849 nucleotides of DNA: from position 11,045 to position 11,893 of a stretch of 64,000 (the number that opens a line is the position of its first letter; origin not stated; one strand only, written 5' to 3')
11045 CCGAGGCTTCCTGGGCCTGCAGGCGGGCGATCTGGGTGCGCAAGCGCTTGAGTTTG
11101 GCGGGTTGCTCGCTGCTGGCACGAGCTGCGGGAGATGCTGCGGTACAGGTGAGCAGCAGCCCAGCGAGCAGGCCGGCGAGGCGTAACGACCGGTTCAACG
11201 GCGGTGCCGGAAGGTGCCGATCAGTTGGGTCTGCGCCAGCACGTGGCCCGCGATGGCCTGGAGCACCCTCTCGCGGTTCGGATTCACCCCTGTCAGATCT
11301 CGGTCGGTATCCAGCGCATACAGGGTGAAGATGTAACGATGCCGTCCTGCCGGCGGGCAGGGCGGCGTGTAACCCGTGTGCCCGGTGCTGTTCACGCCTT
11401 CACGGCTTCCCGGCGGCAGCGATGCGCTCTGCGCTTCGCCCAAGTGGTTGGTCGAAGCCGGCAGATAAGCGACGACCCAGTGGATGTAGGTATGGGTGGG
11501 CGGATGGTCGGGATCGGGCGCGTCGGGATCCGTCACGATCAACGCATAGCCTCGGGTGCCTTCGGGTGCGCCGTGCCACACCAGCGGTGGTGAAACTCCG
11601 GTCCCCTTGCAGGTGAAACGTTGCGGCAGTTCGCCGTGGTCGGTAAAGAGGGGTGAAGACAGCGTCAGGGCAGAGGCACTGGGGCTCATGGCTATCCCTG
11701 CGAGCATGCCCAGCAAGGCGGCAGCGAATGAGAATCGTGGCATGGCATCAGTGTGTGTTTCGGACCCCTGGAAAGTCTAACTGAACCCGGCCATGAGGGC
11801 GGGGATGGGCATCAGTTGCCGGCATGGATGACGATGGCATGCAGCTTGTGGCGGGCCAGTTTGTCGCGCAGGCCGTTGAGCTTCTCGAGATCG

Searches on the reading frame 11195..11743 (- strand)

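Call 35: search_protein_families(library=pfam, proteins=[window:11195-11743:-], max_evalue=0.00001)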
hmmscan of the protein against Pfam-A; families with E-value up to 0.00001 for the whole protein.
window:11195-11743:- (182 aa): 1 family
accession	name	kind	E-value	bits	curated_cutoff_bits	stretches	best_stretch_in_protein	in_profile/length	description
PF01161.25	PBP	-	2.7e-41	141.5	24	1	38-178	1-135/135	Phosphatidylethanolamine-binding protein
